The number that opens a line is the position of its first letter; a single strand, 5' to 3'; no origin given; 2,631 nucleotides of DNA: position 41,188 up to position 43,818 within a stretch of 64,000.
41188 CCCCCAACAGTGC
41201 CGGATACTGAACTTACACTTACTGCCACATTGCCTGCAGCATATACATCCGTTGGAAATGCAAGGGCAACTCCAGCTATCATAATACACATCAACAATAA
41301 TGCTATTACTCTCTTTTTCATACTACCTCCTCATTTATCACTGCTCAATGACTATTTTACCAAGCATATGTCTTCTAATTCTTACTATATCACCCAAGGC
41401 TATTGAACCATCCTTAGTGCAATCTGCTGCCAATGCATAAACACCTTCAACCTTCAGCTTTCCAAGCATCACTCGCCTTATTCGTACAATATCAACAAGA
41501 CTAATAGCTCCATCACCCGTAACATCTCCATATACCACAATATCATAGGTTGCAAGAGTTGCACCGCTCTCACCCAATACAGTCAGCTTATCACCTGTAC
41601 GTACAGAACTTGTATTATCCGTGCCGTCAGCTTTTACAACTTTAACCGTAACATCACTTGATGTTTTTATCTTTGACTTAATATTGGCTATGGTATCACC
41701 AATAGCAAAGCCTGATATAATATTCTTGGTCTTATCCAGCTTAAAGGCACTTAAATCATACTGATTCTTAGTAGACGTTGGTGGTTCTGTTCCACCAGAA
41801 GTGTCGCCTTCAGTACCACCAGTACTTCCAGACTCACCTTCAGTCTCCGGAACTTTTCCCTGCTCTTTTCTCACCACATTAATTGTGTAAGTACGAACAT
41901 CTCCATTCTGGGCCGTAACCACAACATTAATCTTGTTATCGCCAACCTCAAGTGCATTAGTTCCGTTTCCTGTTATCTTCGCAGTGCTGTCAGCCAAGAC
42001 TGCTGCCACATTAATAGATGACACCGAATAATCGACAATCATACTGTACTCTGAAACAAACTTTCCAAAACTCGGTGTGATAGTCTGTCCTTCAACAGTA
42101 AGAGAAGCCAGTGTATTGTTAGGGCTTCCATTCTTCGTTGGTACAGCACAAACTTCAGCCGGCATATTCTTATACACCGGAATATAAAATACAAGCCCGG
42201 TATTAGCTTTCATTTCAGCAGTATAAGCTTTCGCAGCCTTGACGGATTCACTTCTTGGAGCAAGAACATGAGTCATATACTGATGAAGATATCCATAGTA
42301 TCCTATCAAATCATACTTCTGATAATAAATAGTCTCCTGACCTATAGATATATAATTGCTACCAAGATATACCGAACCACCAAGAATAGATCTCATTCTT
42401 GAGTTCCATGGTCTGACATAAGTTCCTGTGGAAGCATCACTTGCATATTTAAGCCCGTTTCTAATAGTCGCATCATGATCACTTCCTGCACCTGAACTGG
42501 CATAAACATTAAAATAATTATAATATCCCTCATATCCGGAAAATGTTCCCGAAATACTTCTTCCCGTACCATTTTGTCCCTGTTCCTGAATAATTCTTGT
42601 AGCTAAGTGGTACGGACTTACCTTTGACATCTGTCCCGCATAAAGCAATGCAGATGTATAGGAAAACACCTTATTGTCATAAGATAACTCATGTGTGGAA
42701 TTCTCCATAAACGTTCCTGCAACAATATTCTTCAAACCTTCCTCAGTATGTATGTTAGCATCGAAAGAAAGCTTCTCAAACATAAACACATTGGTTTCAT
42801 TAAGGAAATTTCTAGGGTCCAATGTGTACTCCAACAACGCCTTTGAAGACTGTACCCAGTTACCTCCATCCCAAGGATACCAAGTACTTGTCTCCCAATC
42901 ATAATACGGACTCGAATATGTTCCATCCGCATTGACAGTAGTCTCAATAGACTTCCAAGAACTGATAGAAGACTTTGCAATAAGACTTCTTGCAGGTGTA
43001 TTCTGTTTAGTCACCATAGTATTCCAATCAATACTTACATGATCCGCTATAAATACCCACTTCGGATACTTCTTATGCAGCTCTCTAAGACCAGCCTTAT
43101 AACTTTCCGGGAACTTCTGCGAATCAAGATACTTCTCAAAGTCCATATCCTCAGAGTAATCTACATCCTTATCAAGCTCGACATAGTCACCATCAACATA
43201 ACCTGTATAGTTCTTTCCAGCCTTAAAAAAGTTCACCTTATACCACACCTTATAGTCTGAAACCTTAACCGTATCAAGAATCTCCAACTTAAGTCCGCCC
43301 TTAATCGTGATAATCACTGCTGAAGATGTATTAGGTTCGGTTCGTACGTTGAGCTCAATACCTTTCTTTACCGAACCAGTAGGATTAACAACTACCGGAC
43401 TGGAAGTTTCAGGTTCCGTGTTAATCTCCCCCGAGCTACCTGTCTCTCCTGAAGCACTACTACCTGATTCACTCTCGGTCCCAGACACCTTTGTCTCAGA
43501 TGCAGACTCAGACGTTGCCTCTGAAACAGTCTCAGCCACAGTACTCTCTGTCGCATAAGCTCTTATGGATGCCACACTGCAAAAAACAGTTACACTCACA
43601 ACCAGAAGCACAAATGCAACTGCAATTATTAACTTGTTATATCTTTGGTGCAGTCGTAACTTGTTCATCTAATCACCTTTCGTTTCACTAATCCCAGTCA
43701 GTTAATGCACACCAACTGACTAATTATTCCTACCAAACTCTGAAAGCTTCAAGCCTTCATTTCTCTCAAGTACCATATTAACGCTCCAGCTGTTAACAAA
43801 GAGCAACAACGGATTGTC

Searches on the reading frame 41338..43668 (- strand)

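Call 74: search_protein_families(library=pfam, proteins=[window:41338-43668:-], max_evalue=0.00001)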
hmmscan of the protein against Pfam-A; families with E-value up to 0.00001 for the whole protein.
window:41338-43668:- (776 aa): 3 families
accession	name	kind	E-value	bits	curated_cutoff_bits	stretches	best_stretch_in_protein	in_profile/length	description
PF08239.17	SH3_3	-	2e-12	47.5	27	1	106-164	3-54/54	Bacterial SH3 domain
PF12733.13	Cadherin-like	-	1.7e-09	38.5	24.2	1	520-601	1-89/89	Cadherin-like beta sandwich domain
PF00404.24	Dockerin_1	-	9.1e-07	29.4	22.9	1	713-768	1-56/57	Dockerin type I domain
